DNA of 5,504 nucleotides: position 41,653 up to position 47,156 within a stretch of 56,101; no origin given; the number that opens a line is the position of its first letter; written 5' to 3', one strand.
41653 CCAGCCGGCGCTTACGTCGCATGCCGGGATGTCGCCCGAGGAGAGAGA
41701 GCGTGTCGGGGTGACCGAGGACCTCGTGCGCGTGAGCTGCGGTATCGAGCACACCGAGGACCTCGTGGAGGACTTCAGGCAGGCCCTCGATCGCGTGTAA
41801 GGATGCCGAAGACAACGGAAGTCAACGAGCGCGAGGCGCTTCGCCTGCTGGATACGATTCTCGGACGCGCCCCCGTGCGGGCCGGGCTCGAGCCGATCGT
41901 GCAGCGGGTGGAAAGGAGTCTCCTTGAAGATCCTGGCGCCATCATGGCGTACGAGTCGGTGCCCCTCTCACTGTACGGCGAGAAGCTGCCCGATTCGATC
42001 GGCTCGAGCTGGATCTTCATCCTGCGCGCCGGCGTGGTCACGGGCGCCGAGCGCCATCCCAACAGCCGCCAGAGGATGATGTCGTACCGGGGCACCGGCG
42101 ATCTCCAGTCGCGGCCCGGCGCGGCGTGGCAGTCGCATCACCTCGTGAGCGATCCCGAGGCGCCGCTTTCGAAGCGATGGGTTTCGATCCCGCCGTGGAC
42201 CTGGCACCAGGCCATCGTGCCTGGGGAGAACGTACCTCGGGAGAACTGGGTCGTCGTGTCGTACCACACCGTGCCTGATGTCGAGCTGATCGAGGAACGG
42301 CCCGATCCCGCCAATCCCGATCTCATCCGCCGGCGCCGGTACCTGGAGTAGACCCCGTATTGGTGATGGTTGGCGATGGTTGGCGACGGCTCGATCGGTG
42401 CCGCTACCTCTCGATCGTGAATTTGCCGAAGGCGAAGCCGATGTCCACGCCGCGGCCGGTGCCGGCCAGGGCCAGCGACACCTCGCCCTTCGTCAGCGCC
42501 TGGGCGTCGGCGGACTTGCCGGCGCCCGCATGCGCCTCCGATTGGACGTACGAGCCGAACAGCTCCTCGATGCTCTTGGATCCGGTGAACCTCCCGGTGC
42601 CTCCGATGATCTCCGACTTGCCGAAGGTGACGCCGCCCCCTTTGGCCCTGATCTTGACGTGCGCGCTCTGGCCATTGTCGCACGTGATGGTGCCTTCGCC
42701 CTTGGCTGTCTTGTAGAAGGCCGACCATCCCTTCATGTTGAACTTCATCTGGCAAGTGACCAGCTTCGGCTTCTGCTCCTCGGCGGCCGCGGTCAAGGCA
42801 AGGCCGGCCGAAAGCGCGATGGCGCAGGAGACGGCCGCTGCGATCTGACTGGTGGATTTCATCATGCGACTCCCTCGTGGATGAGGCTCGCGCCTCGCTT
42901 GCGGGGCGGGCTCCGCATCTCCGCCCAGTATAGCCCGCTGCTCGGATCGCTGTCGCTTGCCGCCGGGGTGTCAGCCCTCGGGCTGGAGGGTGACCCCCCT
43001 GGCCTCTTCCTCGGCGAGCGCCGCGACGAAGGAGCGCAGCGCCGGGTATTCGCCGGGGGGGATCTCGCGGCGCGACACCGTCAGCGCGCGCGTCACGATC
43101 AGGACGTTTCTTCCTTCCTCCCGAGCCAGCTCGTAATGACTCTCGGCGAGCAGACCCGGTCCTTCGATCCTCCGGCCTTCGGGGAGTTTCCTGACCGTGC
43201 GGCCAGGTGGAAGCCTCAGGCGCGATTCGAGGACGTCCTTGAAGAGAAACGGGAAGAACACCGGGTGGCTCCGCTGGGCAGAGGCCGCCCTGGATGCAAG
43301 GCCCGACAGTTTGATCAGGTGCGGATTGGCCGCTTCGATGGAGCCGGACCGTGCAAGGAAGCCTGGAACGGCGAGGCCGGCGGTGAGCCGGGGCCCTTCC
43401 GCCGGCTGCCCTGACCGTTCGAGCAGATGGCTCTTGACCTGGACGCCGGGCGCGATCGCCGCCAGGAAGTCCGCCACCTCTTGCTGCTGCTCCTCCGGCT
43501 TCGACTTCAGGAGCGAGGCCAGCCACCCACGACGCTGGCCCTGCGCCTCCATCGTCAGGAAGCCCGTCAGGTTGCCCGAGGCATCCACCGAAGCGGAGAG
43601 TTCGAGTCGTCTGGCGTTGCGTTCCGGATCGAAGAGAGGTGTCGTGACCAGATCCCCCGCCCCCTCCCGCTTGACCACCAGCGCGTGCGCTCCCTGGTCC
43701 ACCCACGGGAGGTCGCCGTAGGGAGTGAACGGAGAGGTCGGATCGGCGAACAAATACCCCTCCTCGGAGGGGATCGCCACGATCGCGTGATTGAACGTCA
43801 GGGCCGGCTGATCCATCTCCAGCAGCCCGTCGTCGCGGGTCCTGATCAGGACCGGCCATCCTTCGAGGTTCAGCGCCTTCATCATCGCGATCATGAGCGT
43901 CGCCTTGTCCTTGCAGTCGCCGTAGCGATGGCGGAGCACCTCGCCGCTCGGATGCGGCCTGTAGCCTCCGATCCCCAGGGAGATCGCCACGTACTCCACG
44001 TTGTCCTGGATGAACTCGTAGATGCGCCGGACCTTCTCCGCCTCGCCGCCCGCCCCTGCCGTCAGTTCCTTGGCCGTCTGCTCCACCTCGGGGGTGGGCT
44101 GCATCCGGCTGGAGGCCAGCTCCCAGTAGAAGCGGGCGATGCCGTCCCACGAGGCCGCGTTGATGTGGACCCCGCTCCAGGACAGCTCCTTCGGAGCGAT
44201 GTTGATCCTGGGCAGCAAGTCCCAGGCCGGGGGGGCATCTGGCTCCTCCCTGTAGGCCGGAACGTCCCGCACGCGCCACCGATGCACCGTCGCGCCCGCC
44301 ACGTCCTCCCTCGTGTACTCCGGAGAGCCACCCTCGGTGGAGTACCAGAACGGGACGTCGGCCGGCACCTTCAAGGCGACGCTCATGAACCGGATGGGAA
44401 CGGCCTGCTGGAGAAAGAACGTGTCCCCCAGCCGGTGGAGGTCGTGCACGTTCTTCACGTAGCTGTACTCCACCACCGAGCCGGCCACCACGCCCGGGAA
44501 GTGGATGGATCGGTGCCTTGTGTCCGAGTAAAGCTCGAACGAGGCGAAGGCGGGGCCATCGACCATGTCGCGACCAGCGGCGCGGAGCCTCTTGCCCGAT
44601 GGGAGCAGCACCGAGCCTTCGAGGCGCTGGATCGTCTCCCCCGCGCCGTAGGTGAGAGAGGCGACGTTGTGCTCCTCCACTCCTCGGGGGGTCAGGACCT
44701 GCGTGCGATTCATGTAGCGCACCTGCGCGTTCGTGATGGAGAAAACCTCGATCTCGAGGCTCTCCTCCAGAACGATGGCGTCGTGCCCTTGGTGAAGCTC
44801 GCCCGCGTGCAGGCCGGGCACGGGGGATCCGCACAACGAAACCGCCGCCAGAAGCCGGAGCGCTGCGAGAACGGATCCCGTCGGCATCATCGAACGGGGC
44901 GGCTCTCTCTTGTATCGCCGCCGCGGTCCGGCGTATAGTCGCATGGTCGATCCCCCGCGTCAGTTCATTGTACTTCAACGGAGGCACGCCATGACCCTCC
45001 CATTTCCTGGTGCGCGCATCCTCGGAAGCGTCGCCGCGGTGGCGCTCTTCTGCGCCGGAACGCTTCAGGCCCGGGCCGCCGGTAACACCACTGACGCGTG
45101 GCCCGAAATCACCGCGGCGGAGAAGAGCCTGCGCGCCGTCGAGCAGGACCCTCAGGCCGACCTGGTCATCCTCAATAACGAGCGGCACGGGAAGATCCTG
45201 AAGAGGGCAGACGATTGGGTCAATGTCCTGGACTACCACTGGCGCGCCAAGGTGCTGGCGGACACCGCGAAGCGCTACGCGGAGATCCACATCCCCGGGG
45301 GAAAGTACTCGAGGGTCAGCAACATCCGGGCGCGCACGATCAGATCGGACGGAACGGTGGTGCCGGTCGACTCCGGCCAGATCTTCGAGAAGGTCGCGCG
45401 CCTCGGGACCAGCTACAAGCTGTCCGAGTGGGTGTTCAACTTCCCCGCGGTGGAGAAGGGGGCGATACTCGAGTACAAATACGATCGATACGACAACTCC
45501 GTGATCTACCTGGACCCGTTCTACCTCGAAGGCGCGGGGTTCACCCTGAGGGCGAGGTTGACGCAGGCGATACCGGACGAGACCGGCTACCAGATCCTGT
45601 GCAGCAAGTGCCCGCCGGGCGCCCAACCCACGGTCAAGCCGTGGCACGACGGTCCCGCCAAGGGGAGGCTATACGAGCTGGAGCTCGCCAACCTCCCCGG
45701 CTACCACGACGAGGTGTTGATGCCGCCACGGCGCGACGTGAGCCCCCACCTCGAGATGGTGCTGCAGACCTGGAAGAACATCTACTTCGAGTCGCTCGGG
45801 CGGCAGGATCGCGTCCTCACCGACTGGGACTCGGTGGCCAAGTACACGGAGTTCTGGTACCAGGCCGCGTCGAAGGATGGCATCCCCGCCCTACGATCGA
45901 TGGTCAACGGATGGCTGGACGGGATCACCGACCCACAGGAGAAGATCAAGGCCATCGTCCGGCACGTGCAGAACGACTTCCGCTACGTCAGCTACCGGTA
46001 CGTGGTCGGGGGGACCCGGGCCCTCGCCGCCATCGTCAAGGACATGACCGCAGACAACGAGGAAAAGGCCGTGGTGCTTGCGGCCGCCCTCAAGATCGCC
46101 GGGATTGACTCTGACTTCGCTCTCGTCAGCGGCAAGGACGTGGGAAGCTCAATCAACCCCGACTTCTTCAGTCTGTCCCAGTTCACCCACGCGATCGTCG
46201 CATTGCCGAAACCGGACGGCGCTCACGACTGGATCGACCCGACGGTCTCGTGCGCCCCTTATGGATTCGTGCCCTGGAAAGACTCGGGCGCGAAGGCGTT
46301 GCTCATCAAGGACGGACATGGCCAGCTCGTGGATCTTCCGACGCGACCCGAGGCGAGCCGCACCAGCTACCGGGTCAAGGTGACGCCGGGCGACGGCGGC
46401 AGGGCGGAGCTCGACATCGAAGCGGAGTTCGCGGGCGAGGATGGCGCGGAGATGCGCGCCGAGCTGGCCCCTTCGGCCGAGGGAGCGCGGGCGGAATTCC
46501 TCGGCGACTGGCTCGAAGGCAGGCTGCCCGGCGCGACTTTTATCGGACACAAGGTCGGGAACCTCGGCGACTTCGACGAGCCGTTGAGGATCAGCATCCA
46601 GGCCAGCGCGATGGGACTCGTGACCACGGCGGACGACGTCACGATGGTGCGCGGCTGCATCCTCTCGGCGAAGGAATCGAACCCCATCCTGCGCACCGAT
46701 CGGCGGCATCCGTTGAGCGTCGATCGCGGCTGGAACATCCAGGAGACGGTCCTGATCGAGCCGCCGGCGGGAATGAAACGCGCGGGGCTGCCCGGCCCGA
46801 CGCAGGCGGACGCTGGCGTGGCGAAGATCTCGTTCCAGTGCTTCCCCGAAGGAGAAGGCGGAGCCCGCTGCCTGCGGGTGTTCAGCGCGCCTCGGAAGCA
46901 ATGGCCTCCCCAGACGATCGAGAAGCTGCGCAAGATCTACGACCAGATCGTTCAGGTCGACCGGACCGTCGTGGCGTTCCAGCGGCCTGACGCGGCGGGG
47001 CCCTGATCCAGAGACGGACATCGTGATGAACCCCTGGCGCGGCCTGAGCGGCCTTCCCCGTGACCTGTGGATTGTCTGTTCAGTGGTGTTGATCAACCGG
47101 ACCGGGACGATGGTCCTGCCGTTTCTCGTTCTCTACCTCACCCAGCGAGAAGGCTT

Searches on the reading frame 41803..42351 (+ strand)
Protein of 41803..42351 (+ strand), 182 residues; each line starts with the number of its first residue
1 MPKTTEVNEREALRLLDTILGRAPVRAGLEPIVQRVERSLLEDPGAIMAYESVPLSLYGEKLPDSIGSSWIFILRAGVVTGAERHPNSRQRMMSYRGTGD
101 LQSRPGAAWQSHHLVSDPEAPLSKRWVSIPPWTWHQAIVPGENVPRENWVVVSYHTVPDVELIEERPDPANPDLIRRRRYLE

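Call 12: search_protein_families(library=pfam, proteins=[window:41803-42351:+], max_evalue=0.001)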
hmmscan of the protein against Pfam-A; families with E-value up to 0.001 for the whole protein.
window:41803-42351:+ (182 aa): 0 families

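Call 67: search_protein_families(library=pfam, proteins=[window:41803-42351:+], max_evalue=1)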
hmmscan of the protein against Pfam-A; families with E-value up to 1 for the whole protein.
window:41803-42351:+ (182 aa): 1 family
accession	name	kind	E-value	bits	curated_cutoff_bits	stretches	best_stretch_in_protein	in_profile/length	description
PF20897.3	DUF6846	-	0.16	13.1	27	1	7-49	20-62/93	Domain of unknown function (DUF6846)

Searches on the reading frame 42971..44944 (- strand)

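Call 12: search_protein_families(library=pfam, proteins=[window:42971-44944:-], max_evalue=0.001)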
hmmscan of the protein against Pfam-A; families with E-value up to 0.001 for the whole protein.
window:42971-44944:- (657 aa): 2 families
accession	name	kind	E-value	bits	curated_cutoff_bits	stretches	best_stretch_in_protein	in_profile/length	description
PF12969.12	DUF3857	-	7e-20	72.2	24.6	1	75-231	7-169/170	Domain of Unknown Function with PDB structure (DUF3857)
PF01841.26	Transglut_core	-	7.9e-10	39.4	23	1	289-361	2-71/108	Transglutaminase-like superfamily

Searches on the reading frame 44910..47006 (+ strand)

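Call 12: search_protein_families(library=pfam, proteins=[window:44910-47006:+], max_evalue=0.001)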
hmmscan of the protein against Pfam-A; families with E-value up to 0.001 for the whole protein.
window:44910-47006:+ (698 aa): 2 families
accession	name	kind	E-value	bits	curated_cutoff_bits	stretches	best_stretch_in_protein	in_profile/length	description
PF12969.12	DUF3857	-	1.7e-09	38.4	24.6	1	109-236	9-146/170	Domain of Unknown Function with PDB structure (DUF3857)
PF01841.26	Transglut_core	-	0.00013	22.6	23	1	335-404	7-75/108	Transglutaminase-like superfamily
